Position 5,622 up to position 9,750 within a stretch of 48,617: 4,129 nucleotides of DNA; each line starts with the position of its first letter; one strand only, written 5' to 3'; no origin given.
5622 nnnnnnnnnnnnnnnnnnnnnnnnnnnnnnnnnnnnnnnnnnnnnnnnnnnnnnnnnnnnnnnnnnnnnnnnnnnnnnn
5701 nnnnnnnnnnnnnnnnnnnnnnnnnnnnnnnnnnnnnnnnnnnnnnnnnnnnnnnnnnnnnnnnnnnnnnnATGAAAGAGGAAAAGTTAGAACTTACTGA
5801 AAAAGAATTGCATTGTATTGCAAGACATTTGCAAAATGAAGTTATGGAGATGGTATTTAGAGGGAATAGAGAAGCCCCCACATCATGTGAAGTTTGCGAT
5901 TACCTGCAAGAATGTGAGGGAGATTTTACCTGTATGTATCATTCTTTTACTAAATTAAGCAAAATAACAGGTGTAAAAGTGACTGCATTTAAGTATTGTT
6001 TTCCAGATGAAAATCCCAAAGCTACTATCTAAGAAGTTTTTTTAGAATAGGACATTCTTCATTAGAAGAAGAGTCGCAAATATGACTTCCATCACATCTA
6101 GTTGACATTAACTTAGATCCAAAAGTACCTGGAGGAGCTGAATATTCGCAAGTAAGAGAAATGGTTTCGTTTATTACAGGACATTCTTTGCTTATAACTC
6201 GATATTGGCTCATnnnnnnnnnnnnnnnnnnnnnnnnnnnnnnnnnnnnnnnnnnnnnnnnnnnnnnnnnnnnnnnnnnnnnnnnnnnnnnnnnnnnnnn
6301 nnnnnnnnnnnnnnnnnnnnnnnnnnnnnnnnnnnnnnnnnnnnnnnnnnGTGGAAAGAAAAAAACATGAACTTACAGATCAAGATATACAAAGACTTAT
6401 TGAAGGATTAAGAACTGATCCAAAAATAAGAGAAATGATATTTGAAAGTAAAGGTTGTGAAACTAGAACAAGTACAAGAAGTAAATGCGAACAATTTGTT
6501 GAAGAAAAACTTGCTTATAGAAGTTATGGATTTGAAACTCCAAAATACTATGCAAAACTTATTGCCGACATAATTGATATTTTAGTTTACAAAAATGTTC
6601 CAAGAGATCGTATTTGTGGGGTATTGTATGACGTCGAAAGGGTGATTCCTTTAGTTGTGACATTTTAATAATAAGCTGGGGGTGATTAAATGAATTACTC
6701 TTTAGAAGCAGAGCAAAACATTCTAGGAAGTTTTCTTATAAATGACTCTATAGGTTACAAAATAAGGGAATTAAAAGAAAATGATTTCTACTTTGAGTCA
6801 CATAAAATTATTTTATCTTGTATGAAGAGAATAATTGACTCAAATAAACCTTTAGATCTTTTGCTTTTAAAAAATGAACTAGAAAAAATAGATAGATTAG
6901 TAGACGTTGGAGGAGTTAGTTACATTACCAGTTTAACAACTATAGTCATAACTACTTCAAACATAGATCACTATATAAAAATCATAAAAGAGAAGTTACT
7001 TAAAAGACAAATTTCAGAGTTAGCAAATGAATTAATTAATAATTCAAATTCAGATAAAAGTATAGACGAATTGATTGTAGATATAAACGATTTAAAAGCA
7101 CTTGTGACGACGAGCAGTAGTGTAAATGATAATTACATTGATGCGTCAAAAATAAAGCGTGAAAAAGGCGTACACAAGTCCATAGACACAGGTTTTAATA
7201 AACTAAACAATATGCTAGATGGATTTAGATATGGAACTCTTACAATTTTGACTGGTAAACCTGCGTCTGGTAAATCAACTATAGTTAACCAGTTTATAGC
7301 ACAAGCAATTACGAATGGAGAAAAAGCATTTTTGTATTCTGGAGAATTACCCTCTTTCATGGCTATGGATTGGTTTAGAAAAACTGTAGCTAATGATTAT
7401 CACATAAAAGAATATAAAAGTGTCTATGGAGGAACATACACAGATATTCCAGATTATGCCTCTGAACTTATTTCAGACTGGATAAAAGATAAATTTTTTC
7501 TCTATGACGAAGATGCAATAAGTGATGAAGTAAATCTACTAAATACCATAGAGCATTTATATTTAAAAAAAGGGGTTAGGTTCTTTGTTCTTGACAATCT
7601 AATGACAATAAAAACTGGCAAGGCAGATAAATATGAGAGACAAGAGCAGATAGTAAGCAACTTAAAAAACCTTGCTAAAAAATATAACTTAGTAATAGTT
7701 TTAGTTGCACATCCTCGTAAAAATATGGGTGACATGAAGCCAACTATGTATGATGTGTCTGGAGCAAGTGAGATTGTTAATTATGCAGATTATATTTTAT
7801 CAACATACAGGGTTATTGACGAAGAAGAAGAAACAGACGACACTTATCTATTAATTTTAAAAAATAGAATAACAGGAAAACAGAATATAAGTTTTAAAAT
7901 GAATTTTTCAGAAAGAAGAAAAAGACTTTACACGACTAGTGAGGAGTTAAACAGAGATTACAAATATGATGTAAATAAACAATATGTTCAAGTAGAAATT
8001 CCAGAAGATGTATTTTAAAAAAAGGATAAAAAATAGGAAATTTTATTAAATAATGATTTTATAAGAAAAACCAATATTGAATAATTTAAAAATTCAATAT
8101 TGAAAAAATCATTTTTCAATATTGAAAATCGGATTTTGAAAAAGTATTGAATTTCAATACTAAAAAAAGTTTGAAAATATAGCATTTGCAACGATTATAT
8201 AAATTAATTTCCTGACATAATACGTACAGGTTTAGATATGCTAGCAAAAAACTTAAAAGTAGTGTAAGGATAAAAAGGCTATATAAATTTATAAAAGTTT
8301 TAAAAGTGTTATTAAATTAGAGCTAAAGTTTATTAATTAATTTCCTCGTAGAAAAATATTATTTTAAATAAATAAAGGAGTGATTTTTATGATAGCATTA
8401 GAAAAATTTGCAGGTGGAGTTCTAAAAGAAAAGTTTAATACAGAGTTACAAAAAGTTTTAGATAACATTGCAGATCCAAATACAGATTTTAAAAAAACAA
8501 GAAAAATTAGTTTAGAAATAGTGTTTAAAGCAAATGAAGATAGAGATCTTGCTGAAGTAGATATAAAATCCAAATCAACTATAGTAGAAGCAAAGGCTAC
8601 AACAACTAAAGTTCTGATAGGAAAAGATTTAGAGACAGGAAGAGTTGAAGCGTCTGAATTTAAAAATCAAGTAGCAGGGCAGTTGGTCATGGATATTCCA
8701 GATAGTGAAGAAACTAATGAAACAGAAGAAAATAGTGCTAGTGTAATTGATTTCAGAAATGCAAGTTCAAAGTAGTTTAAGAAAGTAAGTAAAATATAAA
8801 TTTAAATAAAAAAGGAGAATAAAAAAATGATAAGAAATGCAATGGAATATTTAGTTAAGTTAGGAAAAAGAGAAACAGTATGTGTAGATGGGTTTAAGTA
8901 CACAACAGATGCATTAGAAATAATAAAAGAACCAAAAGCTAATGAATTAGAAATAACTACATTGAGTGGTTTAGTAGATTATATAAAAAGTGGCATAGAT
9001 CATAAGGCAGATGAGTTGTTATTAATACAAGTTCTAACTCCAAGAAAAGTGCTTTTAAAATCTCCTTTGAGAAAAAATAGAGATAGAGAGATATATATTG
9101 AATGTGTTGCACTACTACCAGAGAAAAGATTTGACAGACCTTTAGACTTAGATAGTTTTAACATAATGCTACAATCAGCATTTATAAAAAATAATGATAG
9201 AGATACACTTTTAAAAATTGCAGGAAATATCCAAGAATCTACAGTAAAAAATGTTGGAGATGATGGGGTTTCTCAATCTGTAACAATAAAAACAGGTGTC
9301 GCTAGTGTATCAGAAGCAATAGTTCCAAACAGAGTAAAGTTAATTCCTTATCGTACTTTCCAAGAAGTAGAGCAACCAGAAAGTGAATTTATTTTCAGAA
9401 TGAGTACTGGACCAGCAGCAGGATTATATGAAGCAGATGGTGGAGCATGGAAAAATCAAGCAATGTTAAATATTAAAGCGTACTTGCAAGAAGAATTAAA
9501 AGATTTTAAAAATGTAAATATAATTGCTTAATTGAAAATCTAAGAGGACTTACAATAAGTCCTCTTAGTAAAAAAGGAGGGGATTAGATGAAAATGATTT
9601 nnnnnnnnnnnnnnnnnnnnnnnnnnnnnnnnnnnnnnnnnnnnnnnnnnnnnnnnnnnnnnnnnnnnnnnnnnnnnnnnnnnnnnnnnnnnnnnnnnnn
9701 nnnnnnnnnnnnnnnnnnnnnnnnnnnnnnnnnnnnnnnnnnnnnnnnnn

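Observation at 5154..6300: Tandem duplicated convergent two-gene cassette (A: ~74-88 aa; B: Cys-rich ~62-68 aa) with a conserved dyad whose arms changed symmetrically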

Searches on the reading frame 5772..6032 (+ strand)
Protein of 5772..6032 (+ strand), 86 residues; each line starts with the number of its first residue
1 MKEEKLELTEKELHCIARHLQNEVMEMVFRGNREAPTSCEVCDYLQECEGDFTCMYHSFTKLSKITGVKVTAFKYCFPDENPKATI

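Call 5: search_protein_families(library=pfam, proteins=[window:5772-6032:+], max_evalue=1)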
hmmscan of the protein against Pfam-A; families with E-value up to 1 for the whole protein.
window:5772-6032:+ (86 aa): 0 families

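Call 6: search_protein_families(library=phrogs, proteins=[window:5772-6032:+], max_evalue=1)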
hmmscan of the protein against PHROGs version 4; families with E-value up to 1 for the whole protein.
window:5772-6032:+ (86 aa): 3 families
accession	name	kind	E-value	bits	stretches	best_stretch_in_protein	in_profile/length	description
phrog_1664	-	unknown function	5.9e-39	133.4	1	1-77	1-79/80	-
phrog_24653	-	unknown function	0.0088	17.4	1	10-71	4-62/110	-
phrog_8167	-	unknown function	0.39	11.6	0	10-44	74-108/111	-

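Call 9: search_dna_similar(query=window:5772-6032:+, collection=phages, mode=protein, max_rows=40, max_evalue=0.01)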
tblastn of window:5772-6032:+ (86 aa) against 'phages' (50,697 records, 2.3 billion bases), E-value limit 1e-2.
Records with a match: 5; places in all: 5; records where one place covers at least 80% of the query: 0.
Best place of each record, by identity: <60% 5.
By first word of the organism name: Clostridium 4; Clostridioides 1.
By host as written in the record: - 3; Clostridioides difficile CD1801 1; Clostridium difficile 1.
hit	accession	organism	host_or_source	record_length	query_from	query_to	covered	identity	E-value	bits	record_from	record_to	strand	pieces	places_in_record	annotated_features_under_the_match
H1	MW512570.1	Clostridioides phage CD1801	Clostridioides difficile CD1801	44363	14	70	66%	37.3%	2e-4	44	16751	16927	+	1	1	hypothetical protein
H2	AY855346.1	Clostridium phage phi CD119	-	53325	14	70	66%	37.3%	2e-4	44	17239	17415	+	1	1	hypothetical protein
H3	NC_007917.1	Clostridium phage phi CD119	Clostridium difficile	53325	14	70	66%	37.3%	2e-4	44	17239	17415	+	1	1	hypothetical protein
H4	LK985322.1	Clostridium phage phiCDHM19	-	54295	14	70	66%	37.3%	2e-4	44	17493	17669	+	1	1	phiCDHM19_gp24: putative cell wall hydrolase/LysM protein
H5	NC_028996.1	Clostridium phage phiCDHM19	-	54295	14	70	66%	37.3%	2e-4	44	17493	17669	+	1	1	phiCDHM19_gp24: putative cell wall hydrolase/LysM protein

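Call 15: find_homologous_proteins(query=window:5772-6032:+, max_evalue=0.001)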
Query window:5772-6032:+ (86 aa): 12 proteins with E <= 0.001 among 12 candidates.
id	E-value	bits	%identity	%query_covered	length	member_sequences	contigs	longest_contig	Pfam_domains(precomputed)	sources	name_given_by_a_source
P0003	9.4e-51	187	97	100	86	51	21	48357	-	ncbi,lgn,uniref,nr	ncbi:hypothetical protein M1078_18315 [Clostridioides difficile]|uniref:hypothetical protein n=1 Tax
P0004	4.6e-31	124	72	87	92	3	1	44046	-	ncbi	-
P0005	1.8e-30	122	72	95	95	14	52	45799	-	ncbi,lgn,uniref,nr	ncbi:TPA: hypothetical protein ACG3IZ_003561 [Clostridioides difficile]|uniref:hypothetical protein 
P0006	1.2e-28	116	77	66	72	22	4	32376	-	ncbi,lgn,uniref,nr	ncbi:hypothetical protein H3U19_19235 [Clostridioides difficile]|uniref:hypothetical protein n=1 Tax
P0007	5.0e-27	111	68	91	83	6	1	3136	-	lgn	-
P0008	1.5e-26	110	67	91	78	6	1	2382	-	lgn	-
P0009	1.7e-26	110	98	62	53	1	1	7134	-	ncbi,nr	ncbi:TPA: hypothetical protein KM365_003635, partial [Clostridioides difficile]|nr:hypothetical prot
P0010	8.3e-26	107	74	81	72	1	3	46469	-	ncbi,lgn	ncbi:hypothetical protein C3O92_16330 [Clostridioides difficile]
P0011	2.9e-24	103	67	81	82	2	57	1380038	-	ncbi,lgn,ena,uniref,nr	ncbi:hypothetical protein HMPREF3081_06880 [Clostridium sp. HMSC19D02]|uniref:hypothetical protein n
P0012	3.6e-23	99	83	62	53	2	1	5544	-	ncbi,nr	ncbi:TPA: hypothetical protein KM365_003649, partial [Clostridioides difficile]|nr:hypothetical prot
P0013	9.5e-23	98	64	81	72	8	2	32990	-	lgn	-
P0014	3.3e-14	70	100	27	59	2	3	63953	-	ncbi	-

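Call 30: predict_structure(alignment_id=A6)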
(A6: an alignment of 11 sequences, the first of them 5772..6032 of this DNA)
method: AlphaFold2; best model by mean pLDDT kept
length: 86 residues; sequences in the alignment: 11
mean_pLDDT: 61.1   pTM: 0.50
mean pLDDT of the five models: 61.1, 60.5, 58.5, 56.7, 44.6
residues with pLDDT >= 90: 0; 70-90: 31; 50-70: 34; < 50: 21
segments of 3 or more residues with pLDDT < 50: 36-39, 74-86
pLDDT, mean of each block of 10 residues (from residue 1): 67 76 66 51 59 63 78 46 33
secondary structure, 60 per line:
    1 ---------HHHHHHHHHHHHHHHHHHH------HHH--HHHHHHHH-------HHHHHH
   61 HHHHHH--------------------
elements in order: H10-28 H40-47 H55-66

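Call 48: search_solved_structures(query=A6, max_evalue=10)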
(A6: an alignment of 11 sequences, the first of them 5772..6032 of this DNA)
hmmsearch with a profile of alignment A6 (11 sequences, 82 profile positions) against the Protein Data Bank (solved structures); distinct sequences matched with E-value up to 10: 0.

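Call 50: search_protein_families(library=padloc, proteins=[window:5772-6032:+], max_evalue=1)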
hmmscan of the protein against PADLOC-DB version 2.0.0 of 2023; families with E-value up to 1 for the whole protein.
window:5772-6032:+ (86 aa): 0 families

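Call 51: search_protein_families(library=ncbifam, proteins=[window:5772-6032:+], max_evalue=1)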
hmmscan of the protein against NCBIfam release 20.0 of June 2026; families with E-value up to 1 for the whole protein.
window:5772-6032:+ (86 aa): 1 family
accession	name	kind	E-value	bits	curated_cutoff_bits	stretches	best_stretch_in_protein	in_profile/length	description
TIGR04085.1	rSAM_more_4Fe4S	domain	0.028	14.8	27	1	22-64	40-84/93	SPASM domain-containing protein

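Call 55: fold_search(model_id=the predicted structure, library=pdb)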
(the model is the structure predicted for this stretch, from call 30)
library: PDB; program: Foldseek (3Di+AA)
matches with E <= 10: 0; with E <= 0.001: 0
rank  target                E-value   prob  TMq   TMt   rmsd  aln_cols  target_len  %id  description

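Call 78: get_annotated_region(hit=H3, flank=1500)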
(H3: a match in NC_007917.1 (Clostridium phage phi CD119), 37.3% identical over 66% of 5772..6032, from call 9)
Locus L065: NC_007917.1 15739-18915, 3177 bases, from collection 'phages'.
description: Clostridium phage phi CD119, complete genome.
organism: Clostridium phage phi CD119 (NCBI taxid 2883936)
taxonomy: Viruses; Duplodnaviria; Heunggongvirae; Uroviricota; Caudoviricetes; Lubbockvirus; Lubbockvirus CD119
host: Clostridium difficile; source: -; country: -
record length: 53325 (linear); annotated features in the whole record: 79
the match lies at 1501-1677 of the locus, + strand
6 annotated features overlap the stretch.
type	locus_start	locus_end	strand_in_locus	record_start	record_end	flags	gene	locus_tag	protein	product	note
CDS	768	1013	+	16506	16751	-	-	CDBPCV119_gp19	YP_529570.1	hypothetical protein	ORF19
CDS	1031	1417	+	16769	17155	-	xkdP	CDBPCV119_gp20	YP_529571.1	XkdP protein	-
CDS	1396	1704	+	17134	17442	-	-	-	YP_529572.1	hypothetical protein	ORF21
CDS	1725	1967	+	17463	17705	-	-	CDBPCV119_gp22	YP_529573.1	hypothetical protein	ORF22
CDS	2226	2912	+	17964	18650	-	xkdQ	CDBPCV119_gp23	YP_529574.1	tail protein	ORF23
CDS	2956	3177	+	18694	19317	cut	-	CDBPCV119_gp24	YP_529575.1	C40 family peptidase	ORF24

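Call 104: fold_search(model_id=the predicted structure, library=viral)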
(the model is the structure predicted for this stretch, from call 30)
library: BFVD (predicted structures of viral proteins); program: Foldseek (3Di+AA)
matches with E <= 10: 36; with E <= 0.001: 0
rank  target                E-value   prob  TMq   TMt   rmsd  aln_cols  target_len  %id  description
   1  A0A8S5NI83            1.2e+00  0.21  0.30  0.40   8.0        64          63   23  Uncharacterized protein [Siphoviridae sp. cttFh17]
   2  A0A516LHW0            1.6e+00  0.12  0.29  0.32   9.5        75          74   15  (no name in the UniProt tables at hand)
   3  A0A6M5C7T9            2.3e+00  0.10  0.29  0.32  12.1        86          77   19  (no name in the UniProt tables at hand)
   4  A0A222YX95            3.0e+00  0.08  0.23  0.29   8.4        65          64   18  Uncharacterized protein [Synechococcus phage Bellamy]
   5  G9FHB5                3.6e+00  0.04  0.25  0.15  19.3       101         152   14  (no name in the UniProt tables at hand)
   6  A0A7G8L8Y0            4.3e+00  0.15  0.36  0.34   6.1        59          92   14  (no name in the UniProt tables at hand)
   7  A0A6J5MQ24            4.5e+00  0.06  0.29  0.31  13.4        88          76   18  Uncharacterized protein [uncultured Caudovirales phage]
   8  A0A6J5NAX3            5.1e+00  0.05  0.26  0.24   8.3        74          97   15  Uncharacterized protein [uncultured Caudovirales phage]
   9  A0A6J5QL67            5.4e+00  0.03  0.26  0.26  12.8        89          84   17  Uncharacterized protein [uncultured Caudovirales phage]
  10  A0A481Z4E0            5.8e+00  0.12  0.36  0.36   7.0        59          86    7  Uncharacterized protein [Pithovirus LCPAC201]
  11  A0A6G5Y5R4            5.8e+00  0.03  0.23  0.22  10.7        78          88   23  (no name in the UniProt tables at hand)
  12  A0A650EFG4            6.5e+00  0.03  0.25  0.12  15.4       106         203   13  (no name in the UniProt tables at hand)
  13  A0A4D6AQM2            6.9e+00  0.08  0.29  0.28   6.5        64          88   11  (no name in the UniProt tables at hand)
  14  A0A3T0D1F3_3          6.9e+00  0.02  0.24  0.04  11.7        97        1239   14  (no name in the UniProt tables at hand)
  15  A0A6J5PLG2            7.4e+00  0.08  0.37  0.27  11.7        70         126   16  Uncharacterized protein [uncultured Caudovirales phage]
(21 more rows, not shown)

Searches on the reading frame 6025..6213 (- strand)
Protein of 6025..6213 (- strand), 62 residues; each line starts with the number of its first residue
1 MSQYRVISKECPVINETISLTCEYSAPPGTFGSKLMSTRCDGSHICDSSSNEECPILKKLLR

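Call 5: search_protein_families(library=pfam, proteins=[window:6025-6213:-], max_evalue=1)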
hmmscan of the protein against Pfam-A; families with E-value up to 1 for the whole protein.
window:6025-6213:- (62 aa): 0 families

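Call 6: search_protein_families(library=phrogs, proteins=[window:6025-6213:-], max_evalue=1)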
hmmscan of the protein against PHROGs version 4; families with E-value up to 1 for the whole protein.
window:6025-6213:- (62 aa): 1 family
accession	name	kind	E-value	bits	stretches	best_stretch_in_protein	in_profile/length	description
phrog_2560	-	unknown function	1.2e-34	119.2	1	1-62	1-65/68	-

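Call 50: search_protein_families(library=padloc, proteins=[window:6025-6213:-], max_evalue=1)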
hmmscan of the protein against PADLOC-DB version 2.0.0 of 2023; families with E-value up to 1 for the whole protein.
window:6025-6213:- (62 aa): 0 families

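Call 51: search_protein_families(library=ncbifam, proteins=[window:6025-6213:-], max_evalue=1)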
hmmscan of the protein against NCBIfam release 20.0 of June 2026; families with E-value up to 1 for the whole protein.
window:6025-6213:- (62 aa): 0 families

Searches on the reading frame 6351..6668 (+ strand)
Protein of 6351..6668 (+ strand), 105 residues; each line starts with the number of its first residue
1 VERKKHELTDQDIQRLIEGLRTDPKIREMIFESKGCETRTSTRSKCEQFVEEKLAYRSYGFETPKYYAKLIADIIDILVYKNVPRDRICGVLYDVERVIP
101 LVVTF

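Call 5: search_protein_families(library=pfam, proteins=[window:6351-6668:+], max_evalue=1)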
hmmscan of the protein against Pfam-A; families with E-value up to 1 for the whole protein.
window:6351-6668:+ (105 aa): 1 family
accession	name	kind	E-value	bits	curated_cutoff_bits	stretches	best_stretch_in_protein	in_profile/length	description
PF13101.12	DUF3945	-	0.13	12.4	21.9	1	4-20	22-38/50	Protein of unknown function (DUF3945)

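Call 6: search_protein_families(library=phrogs, proteins=[window:6351-6668:+], max_evalue=1)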
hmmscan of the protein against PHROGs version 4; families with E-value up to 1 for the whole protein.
window:6351-6668:+ (105 aa): 1 family
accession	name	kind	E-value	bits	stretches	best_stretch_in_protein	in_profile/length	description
phrog_3632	-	unknown function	2.4e-71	237.6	1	1-105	1-105/105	-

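Call 50: search_protein_families(library=padloc, proteins=[window:6351-6668:+], max_evalue=1)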
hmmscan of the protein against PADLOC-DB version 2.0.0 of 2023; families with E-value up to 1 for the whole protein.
window:6351-6668:+ (105 aa): 1 family
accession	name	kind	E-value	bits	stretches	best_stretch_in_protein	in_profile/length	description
PDLC01224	Cas11f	-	0.03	12.4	1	11-34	2-25/87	CAS-III-F; effector_SS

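Call 51: search_protein_families(library=ncbifam, proteins=[window:6351-6668:+], max_evalue=1)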
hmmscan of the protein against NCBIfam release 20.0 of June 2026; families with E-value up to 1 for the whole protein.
window:6351-6668:+ (105 aa): 0 families

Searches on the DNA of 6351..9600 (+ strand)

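Call 56: search_dna_similar(query=window:6351-9600:+, collection=phages, mode=near, max_rows=15)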
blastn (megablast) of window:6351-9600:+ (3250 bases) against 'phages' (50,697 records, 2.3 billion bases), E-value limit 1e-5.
No match.

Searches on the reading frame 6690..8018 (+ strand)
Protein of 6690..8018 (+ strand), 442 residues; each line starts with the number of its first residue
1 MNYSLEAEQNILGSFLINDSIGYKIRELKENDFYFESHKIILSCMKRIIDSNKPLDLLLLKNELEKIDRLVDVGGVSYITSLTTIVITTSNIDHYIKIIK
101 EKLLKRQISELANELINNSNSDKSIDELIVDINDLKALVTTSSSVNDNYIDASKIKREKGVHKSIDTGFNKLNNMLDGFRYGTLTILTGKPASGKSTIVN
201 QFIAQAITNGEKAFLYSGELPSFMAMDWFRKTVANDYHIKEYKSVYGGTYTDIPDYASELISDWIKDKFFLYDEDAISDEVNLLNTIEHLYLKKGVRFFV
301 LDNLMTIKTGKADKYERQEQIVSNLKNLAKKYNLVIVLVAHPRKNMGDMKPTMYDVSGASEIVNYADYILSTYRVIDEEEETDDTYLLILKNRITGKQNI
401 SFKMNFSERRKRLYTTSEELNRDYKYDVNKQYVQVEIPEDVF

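Call 5: search_protein_families(library=pfam, proteins=[window:6690-8018:+], max_evalue=1)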
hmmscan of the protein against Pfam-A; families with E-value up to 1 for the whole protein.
window:6690-8018:+ (442 aa): 19 families
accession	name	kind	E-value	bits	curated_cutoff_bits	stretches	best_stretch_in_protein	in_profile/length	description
PF00772.26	DnaB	-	1.1e-24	86.9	23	1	2-101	3-103/103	DnaB-like helicase N terminal domain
PF03796.21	DnaB_C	-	5.3e-21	75.6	27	1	165-403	2-247/255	DnaB-like helicase C terminal domain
PF13481.12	AAA_25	-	6.4e-10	39.4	27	1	165-345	15-193/195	AAA domain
PF06745.19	ATPase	-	3.8e-09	36.7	26.6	1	166-353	2-167/231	KaiC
PF13401.12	AAA_22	-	1.6e-05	25.7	27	1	182-342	5-124/130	AAA domain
PF05621.17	TniB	-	0.00014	21.8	22.4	1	289-339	113-160/189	Bacterial TniB protein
PF20720.3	nSTAND3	-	0.0071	16.5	27.2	1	184-212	19-47/155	Novel STAND NTPase 3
PF08702.15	Fib_alpha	-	0.0083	16.8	29.9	1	101-170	30-102/143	Fibrinogen alpha/beta chain family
PF13191.12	AAA_16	-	0.015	16.2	32.6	1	170-210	10-52/167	AAA ATPase domain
PF10236.15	DAP3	-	0.019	14.6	23.1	1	185-210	26-51/311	Mitochondrial ribosomal death-associated protein 3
PF19263.5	DUF5906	-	0.021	15.9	27.6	0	187-233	1-49/114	Family of unknown function (DUF5906)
PF03308.22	MeaB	-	0.029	13.8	23.1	1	187-212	38-63/273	Methylmalonyl Co-A mutase-associated GTPase MeaB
PF13555.12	AAA_29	-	0.042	14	27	1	184-199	24-39/61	P-loop containing region of AAA domain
PF02676.19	TYW3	-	0.044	13.6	27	1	101-143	4-45/211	Methyltransferase TYW3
PF23394.1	DUF7102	-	0.073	13.4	27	1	317-369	90-142/176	Domain of unknown function (DUF7102)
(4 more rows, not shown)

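Call 6: search_protein_families(library=phrogs, proteins=[window:6690-8018:+], max_evalue=1)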
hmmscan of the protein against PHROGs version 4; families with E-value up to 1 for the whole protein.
window:6690-8018:+ (442 aa): 18 families
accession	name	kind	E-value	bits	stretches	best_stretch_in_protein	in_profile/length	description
phrog_19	-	DNA, RNA and nucleotide metabolism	6.4e-83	280.6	1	1-428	157-592/621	DnaB-like replicative helicase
phrog_239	-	DNA, RNA and nucleotide metabolism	9.8e-49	168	1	143-427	321-610/801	DNA primase/helicase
phrog_5482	-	unknown function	3.6e-32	112.5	1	156-431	21-314/341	-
phrog_243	-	DNA, RNA and nucleotide metabolism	1e-18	68.3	1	153-398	8-246/273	DnaB-like replicative helicase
phrog_97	-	other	3.5e-10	40.7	2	320-430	200-305/506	UvsX-like recombinase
phrog_3123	-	unknown function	4.4e-07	29.9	1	185-405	344-564/583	-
phrog_11530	-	unknown function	2.2e-05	25.4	1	284-394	20-138/184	-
phrog_8337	-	DNA, RNA and nucleotide metabolism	2.9e-05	24.6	1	122-211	9-97/273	DNA repair protein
phrog_20000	-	unknown function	0.00047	21.2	1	2-82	26-108/132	-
phrog_2071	-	other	0.0065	17.3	1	182-204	16-38/282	ATPase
phrog_25693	-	unknown function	0.014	15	1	283-367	150-233/405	-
phrog_293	-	moron, auxiliary metabolic gene and host takeover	0.017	14.1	0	316-364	302-349/1058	ABC transporter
phrog_4581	-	head and packaging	0.023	15.1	1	177-201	119-143/395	terminase small subunit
phrog_10729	-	DNA, RNA and nucleotide metabolism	0.025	13.8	1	182-214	403-434/722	DNA polymerase/primase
phrog_1979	-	unknown function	0.031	14.5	1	287-346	187-244/380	-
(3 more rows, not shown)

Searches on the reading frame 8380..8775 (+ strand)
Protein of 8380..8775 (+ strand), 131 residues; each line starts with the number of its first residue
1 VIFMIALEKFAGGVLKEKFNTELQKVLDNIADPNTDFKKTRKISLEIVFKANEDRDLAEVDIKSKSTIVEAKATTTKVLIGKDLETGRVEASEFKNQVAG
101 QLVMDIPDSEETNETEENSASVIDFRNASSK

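Call 29: search_protein_families(library=phrogs, proteins=[window:8380-8775:+], max_evalue=0.001)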
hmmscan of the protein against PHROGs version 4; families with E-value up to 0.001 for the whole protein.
window:8380-8775:+ (131 aa): 1 family
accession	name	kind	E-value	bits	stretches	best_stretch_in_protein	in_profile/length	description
phrog_997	-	DNA, RNA and nucleotide metabolism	2.3e-48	164.8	1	4-129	4-135/136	replication terminator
